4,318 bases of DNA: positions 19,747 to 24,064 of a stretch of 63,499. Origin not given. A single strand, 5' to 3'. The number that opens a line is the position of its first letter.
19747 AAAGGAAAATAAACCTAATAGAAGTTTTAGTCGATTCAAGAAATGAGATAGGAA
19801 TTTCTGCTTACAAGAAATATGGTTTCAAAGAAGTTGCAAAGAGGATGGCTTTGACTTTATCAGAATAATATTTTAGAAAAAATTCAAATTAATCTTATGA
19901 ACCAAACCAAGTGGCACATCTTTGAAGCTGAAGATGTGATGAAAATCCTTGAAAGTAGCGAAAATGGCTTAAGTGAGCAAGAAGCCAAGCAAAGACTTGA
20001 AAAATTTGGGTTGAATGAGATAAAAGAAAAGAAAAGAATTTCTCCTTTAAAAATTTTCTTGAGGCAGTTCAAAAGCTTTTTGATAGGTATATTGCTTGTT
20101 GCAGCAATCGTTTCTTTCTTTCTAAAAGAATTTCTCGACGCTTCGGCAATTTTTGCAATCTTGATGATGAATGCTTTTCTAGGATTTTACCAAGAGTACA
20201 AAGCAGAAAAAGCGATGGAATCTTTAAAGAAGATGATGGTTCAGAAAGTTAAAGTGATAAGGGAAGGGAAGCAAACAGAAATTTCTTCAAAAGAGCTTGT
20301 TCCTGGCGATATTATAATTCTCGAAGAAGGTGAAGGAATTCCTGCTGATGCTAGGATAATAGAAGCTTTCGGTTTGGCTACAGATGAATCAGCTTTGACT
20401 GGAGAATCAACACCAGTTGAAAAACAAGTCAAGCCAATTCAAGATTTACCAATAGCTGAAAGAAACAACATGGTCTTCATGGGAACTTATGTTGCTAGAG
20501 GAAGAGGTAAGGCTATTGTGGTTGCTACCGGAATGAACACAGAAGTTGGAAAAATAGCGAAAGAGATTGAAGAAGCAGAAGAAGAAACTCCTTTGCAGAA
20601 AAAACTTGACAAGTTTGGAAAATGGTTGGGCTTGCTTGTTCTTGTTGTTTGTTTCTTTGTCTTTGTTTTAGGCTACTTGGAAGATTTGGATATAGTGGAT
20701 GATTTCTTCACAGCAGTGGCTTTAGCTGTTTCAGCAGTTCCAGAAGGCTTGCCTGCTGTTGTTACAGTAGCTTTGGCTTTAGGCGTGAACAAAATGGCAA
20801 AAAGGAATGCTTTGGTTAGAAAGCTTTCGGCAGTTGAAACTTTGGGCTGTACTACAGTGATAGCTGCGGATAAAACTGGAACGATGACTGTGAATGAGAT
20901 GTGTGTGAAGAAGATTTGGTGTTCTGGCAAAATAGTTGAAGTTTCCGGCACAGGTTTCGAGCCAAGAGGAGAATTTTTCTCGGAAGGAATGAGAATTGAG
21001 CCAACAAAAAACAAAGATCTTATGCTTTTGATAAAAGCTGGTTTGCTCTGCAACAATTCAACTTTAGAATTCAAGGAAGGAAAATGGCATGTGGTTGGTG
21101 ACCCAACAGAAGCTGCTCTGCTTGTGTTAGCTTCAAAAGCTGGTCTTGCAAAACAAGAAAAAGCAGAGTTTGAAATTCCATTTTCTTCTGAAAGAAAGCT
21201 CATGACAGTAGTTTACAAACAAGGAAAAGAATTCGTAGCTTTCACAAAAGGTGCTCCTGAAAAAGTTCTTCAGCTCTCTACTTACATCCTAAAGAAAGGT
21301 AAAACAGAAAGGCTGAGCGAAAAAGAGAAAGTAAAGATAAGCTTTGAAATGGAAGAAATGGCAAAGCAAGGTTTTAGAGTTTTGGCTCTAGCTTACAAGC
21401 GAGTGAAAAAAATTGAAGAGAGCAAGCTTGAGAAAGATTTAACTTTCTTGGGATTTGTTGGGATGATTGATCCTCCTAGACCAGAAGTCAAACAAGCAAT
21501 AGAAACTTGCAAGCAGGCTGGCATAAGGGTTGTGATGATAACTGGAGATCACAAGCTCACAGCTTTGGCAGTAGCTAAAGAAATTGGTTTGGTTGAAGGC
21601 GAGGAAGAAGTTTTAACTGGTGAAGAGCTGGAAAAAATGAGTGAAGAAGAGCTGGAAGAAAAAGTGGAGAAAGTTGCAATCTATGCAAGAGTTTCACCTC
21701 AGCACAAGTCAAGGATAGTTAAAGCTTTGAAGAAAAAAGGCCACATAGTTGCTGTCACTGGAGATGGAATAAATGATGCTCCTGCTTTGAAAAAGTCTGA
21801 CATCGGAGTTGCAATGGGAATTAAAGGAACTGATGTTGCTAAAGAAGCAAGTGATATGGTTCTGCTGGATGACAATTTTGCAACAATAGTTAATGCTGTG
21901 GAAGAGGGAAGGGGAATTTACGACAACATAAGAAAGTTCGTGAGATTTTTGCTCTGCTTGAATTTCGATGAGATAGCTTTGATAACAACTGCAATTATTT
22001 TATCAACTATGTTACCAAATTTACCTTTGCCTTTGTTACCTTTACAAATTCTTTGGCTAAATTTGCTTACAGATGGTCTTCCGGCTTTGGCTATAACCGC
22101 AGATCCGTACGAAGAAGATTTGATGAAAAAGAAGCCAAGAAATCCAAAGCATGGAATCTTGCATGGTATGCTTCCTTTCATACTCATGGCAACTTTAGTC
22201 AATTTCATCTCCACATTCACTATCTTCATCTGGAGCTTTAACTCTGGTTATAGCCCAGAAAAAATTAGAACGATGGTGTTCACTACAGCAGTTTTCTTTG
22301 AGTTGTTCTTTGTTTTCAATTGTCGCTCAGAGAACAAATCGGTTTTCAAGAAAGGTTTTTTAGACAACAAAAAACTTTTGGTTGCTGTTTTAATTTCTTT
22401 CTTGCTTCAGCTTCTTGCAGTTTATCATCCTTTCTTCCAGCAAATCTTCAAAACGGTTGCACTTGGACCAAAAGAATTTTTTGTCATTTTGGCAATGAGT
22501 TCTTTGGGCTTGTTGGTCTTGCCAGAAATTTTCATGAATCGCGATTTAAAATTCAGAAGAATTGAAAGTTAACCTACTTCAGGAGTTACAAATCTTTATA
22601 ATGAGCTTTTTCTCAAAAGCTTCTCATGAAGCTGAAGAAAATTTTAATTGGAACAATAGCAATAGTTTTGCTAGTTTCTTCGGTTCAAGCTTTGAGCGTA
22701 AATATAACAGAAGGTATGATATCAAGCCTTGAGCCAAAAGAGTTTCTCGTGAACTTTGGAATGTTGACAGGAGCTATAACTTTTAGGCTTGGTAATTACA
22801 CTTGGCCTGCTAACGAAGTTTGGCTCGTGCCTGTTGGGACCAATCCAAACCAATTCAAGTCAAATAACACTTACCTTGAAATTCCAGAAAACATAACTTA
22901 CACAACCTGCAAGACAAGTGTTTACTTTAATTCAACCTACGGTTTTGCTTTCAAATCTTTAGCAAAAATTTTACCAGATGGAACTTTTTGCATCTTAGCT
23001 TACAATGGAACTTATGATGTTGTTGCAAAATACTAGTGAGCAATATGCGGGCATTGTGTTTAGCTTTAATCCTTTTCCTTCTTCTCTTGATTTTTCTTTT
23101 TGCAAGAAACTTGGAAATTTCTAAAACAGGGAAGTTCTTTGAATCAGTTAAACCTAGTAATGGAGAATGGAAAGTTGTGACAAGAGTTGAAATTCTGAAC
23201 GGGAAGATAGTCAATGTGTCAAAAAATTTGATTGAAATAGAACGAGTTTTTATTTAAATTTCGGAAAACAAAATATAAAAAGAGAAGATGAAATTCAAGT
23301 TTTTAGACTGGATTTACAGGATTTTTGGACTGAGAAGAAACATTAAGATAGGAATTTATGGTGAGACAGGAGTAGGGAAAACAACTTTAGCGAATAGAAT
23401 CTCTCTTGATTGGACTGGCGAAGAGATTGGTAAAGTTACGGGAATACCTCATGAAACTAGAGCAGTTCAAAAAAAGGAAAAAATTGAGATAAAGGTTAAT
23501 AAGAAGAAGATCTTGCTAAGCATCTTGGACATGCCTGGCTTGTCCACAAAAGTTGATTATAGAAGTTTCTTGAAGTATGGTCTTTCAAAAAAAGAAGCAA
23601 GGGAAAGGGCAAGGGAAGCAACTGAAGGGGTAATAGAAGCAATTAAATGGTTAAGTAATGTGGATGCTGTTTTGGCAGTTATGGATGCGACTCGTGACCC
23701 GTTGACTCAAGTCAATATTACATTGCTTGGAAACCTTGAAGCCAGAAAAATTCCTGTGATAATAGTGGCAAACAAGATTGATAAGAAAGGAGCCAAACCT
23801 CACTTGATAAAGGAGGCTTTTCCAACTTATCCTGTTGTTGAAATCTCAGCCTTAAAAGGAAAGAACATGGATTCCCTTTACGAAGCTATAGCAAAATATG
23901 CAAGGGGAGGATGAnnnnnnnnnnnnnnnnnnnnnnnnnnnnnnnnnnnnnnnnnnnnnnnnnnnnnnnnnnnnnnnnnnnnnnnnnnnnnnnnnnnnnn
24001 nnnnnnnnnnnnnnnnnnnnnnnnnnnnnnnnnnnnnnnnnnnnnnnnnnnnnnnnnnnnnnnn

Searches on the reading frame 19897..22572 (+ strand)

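Call 47: search_protein_families(library=ncbifam, proteins=[window:19897-22572:+], max_evalue=1e-10)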
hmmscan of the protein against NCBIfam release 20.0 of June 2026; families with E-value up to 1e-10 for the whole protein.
window:19897-22572:+ (891 aa): 19 families
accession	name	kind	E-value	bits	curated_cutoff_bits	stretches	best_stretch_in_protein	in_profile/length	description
TIGR01522.1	ATPase-IIA2_Ca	equivalog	1.6e-245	816.9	798.3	1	9-873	7-841/854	calcium-transporting P-type ATPase, PMR1-type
TIGR01116.1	ATPase-IIA1_Ca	equivalog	6e-219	729.1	703.4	1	55-874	2-789/799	calcium-translocating P-type ATPase, SERCA-type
TIGR01517.1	ATPase-IIB_Ca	equivalog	2.9e-163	545.2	507.05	2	378-874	392-872/882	calcium-translocating P-type ATPase, PMCA-type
TIGR01523.1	ATPase-IID_K-Na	equivalog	2.7e-161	538.4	645.05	2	230-784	266-864/997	potassium/sodium efflux P-type ATPase, fungal-type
TIGR01106.1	ATPase-IIC_X-K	subfamily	3.4e-147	491.9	946.1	2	12-571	23-613/997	Na,H/K antiporter P-type ATPase subunit alpha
TIGR01647.1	ATPase-IIIA_H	equivalog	4.2e-145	484.8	615.5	2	24-341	1-308/755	plasma-membrane proton-efflux P-type ATPase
TIGR01524.1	ATPase-IIIB_Mg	equivalog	2e-141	472.6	610.75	2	424-784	409-763/867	magnesium-translocating P-type ATPase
NF011702.0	PRK15122.1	subfamily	3.1e-122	409.3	975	2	426-876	448-892/907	magnesium-translocating P-type ATPase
TIGR01494.1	ATPase_P-type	subfamily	8.4e-110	367.4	62.3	4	591-710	361-474/478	HAD-IC family P-type ATPase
TIGR01657.1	P-ATPase-V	hypoth_equivalog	6.9e-81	272.2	618.25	2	14-582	130-714/1055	ATP13A2 family polyamine export P-type ATPase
TIGR01525.1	ATPase-IB_hvy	subfamily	2.5e-78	264.3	346.25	2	67-342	6-271/560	heavy metal translocating P-type ATPase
TIGR01512.1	ATPase-IB2_Cd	subfamily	7.2e-64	216.3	313.5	2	66-341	5-256/494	cadmium family heavy metal-translocating P-type ATPase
NF008262.1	PRK11033.1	equivalog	2.1e-54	185.2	1005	2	61-342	176-448/731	zinc/cadmium/mercury/lead-transporting ATPase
TIGR01511.1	ATPase-IB1_Cu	subfamily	1.9e-52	178.9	397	2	75-341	38-283/542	copper-translocating P-type ATPase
NF033775.1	P_type_ZntA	exception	5.7e-46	157.2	1240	2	61-346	181-457/732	Zn(II)/Cd(II)/Pb(II) translocating P-type ATPase ZntA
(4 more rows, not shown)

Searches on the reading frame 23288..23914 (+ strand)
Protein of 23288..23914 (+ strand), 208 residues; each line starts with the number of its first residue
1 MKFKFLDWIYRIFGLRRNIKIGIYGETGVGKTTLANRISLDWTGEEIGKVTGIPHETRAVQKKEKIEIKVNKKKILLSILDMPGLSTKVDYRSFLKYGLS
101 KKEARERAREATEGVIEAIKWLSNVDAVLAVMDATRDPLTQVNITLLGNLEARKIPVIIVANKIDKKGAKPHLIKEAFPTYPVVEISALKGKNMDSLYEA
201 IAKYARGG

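Call 104: search_protein_families(library=pfam, proteins=[window:23288-23914:+], max_evalue=0.00001)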
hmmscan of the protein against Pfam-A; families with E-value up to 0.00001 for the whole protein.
window:23288-23914:+ (208 aa): 5 families
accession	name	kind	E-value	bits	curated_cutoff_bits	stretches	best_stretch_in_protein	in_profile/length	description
PF01926.29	MMR_HSR1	-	2.5e-13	50.6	21.9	1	20-163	1-113/113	50S ribosome-binding GTPase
PF00009.33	GTP_EFTU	-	1.1e-12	48.3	26.5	1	117-205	85-186/188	Elongation factor Tu GTP binding domain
PF03193.22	RsgA_GTPase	-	1.6e-08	35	30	0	121-202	19-105/174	RsgA GTPase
PF08477.19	Roc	-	1.7e-07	31.9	27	0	20-85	1-66/119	Ras of Complex, Roc, domain of DAPkinase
PF02421.24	FeoB_N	-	5.9e-07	29.6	27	1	20-201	2-156/156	Ferrous iron transport protein B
